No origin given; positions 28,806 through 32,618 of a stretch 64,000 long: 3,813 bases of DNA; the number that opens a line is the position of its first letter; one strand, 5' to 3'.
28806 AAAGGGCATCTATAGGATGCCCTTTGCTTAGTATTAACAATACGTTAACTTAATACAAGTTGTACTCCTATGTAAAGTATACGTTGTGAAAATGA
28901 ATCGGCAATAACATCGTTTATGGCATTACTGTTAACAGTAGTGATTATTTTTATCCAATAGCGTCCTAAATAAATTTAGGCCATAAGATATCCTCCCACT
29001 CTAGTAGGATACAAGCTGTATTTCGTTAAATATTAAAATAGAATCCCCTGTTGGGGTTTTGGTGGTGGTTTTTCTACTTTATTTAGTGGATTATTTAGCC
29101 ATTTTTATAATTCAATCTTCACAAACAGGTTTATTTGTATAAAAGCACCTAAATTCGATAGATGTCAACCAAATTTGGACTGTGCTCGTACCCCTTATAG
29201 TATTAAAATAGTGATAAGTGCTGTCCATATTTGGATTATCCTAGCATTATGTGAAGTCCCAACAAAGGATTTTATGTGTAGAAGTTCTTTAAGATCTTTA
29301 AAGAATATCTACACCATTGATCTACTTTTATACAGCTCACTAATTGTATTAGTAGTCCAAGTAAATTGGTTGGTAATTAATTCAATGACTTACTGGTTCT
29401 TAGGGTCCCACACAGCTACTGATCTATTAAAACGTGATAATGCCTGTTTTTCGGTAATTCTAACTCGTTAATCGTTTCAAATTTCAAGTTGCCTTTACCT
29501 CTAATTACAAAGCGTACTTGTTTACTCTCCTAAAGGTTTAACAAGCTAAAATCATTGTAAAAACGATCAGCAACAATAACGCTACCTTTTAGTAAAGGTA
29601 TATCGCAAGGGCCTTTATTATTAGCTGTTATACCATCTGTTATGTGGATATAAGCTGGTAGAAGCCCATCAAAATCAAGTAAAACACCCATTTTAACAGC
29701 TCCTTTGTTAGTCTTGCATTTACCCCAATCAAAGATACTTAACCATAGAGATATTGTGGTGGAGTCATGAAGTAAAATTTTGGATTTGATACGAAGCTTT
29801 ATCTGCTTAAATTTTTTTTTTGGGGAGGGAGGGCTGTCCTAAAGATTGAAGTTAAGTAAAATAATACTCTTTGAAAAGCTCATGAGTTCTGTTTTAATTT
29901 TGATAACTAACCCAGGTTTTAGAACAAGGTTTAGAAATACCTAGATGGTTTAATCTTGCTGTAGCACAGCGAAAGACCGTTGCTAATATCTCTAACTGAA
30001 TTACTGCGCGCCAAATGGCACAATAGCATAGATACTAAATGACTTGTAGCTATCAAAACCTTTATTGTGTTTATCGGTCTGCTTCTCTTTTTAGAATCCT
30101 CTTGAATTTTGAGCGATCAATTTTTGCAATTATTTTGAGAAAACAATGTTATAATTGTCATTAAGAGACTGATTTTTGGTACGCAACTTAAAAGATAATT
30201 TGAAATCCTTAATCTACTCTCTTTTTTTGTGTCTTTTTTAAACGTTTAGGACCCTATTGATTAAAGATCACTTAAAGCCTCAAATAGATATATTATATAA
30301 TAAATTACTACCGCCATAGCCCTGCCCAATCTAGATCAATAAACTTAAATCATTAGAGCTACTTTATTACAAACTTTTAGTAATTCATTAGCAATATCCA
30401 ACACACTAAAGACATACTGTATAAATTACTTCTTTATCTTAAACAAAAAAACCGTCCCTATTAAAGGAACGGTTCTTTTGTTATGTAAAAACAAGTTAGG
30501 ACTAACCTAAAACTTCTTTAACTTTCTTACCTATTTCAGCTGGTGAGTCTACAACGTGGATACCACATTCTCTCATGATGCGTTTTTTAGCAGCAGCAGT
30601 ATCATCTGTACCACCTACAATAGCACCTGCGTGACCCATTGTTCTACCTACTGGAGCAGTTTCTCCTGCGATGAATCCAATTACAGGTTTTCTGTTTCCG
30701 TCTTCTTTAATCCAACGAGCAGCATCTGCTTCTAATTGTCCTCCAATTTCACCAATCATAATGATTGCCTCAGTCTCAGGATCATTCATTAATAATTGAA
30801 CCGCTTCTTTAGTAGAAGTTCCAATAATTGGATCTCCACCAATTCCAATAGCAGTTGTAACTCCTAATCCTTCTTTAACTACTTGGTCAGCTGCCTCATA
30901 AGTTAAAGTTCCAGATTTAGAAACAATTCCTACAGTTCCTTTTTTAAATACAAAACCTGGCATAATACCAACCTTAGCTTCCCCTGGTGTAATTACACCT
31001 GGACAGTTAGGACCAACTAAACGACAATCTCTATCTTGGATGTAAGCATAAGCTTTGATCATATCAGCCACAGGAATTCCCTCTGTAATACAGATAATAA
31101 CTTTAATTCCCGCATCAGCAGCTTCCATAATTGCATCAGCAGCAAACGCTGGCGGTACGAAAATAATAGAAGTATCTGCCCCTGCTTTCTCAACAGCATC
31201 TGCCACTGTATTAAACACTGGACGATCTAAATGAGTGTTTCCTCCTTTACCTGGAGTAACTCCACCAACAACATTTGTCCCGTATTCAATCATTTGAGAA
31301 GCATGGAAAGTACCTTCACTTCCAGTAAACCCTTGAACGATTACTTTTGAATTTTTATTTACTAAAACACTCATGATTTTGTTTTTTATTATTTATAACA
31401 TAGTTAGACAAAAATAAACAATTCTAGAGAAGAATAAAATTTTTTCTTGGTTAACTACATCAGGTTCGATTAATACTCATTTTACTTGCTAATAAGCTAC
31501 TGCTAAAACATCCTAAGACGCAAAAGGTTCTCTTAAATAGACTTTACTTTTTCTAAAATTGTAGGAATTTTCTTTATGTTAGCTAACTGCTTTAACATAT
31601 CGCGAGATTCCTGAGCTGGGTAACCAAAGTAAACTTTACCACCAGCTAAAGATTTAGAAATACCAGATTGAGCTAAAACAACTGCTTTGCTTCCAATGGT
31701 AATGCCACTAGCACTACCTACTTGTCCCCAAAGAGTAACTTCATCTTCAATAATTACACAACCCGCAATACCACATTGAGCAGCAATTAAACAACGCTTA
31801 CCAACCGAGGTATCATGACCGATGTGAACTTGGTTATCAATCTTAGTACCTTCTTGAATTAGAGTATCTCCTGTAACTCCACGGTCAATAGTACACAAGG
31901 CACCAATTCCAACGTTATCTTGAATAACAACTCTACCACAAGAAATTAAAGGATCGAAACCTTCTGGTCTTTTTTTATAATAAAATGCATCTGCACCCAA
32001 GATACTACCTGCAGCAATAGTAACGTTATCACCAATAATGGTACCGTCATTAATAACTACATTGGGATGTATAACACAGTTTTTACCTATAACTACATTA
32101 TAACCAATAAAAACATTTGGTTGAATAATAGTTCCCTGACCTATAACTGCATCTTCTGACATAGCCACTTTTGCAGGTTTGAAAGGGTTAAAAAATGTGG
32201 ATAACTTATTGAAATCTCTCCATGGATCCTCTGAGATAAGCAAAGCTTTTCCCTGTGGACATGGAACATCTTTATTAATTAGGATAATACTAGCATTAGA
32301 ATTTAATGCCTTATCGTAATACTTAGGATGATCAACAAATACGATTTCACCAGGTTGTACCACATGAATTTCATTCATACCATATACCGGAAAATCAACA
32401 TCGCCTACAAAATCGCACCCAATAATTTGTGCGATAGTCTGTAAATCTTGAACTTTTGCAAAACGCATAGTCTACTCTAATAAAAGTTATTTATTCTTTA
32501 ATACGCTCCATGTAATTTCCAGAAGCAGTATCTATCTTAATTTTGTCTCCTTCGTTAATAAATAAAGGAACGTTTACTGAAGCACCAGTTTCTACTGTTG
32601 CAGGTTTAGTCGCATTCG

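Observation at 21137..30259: Composite-transposon-like island: SusC-SusD-Tat phosphoesterase cassette between two IS4 direct repeats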

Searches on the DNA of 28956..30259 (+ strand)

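Call 29: search_dna_similar(query=window:28956-30259:+, collection=plasmids, mode=distant, max_rows=15)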
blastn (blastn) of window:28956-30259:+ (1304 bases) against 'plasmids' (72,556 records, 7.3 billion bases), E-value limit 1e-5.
Records with a match: 1; places in all: 1; records where one place covers at least 80% of the query: 0.
Best place of each record, by identity: 60-80% 1.
By first word of the organism name: Chondrinema 1.
By predicted mobility (MOB-suite, as given by PLSDB): non-mobilizable 1.
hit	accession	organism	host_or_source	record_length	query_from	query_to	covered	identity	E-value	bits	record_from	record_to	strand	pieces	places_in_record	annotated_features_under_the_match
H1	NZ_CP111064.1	Chondrinema litorale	Seaweed,red alga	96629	521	785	20%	66.8%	3e-8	68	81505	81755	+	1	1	none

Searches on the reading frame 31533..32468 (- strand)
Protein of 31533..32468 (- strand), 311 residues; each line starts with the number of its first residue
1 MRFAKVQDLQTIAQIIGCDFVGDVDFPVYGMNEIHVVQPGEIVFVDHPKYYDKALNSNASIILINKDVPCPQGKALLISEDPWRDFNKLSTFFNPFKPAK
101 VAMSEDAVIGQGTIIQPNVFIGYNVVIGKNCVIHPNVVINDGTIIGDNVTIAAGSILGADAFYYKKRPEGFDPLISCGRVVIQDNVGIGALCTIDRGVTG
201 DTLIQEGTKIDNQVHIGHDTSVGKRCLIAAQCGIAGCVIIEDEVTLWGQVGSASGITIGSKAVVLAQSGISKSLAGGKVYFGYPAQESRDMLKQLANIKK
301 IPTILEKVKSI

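Call 5: search_protein_families(library=pfam, proteins=[window:31533-32468:-])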
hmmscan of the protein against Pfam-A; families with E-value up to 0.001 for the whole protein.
window:31533-32468:- (311 aa): 5 families
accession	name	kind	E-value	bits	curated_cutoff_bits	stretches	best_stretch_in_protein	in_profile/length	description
PF00132.30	Hexapep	-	1.4e-24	85.1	27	3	124-158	1-35/36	Bacterial transferase hexapeptide (six repeats)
PF04613.19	LpxD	-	1.4e-12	47.7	30.8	1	25-91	1-69/70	UDP-3-O-[3-hydroxymyristoyl] glucosamine N-acyltransferase, LpxD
PF25084.1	LbH_EIF2B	-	9.6e-12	45.3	54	1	102-156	17-69/105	EIF2B subunit epsilon LbH domain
PF21711.3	DCTN5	-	7.2e-09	36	40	1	80-153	70-142/182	Dynactin subunit 5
PF14602.12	Hexapep_2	-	5.5e-07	29.6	27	1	121-159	4-34/34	Hexapeptide repeat of succinyl-transferase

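Call 6: search_protein_families(library=ncbifam, proteins=[window:31533-32468:-])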
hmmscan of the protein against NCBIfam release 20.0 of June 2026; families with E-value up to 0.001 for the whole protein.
window:31533-32468:- (311 aa): 35 families (the best 25 are shown)
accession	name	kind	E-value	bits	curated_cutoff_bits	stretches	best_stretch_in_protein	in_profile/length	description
NF002060.0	PRK00892.1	subfamily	3.5e-78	263.1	207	2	99-309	124-336/345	UDP-3-O-(3-hydroxymyristoyl)glucosamine N-acyltransferase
TIGR01853.1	lipid_A_lpxD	equivalog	1.4e-74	251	242.5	2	100-307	116-324/325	UDP-3-O-(3-hydroxymyristoyl)glucosamine N-acyltransferase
NF003657.0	PRK05289.1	equivalog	1.6e-22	79.8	226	1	103-272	12-177/264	acyl-ACP--UDP-N-acetylglucosamine O-acyltransferase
TIGR03570.1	NeuD_NnaD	subfamily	1.3e-21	77.1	160.8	2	100-159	93-152/202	NeuD/PglB/VioB family sugar acetyltransferase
TIGR01852.1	lipid_A_lpxA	equivalog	7.4e-19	68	231.05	1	102-273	6-173/254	acyl-ACP--UDP-N-acetylglucosamine O-acyltransferase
NF010935.0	PRK14355.1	equivalog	1.7e-12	46.8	718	1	97-158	259-319/459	bifunctional UDP-N-acetylglucosamine diphosphorylase/glucosamine-1-phosphate N-acetyltransferase GlmU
TIGR03532.1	DapD_Ac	equivalog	1.6e-10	41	231.75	2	181-296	94-219/231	2,3,4,5-tetrahydropyridine-2,6-dicarboxylate N-acetyltransferase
NF000111.1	stregram_VatD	exception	1.8e-10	41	400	1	158-294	33-170/209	streptogramin A O-acetyltransferase Vat(D)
NF007797.0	PRK10502.1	subfamily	2.1e-10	40.5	192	1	236-291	124-179/183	WcaF family extracellular polysaccharide biosynthesis acetyltransferase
TIGR01173.1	glmU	equivalog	1.3e-09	37.4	366.85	1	97-157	253-312/452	bifunctional UDP-N-acetylglucosamine diphosphorylase/glucosamine-1-phosphate N-acetyltransferase GlmU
NF010934.1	PRK14354.1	equivalog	7.8e-09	34.5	450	1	98-230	254-376/447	bifunctional UDP-N-acetylglucosamine diphosphorylase/glucosamine-1-phosphate N-acetyltransferase GlmU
TIGR03992.1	Arch_glmU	subfamily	1.1e-08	34.4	292.1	1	101-153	243-295/393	bifunctional sugar-1-phosphate nucleotidylyltransferase/acetyltransferase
NF010150.1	PRK13627.1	equivalog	3.6e-08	33.4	305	0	177-303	26-156/196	carnitine operon protein CaiE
NF000311.1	Vat_ABCDEFH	equivalog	3.8e-08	33.1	300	1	156-293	28-166/201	Vat family streptogramin A O-acetyltransferase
NF058585.1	HptprglPActTf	PfamEq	9.3e-08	31.8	300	0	118-148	106-136/172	heptaprenylglyceryl phosphate O-acetyltransferase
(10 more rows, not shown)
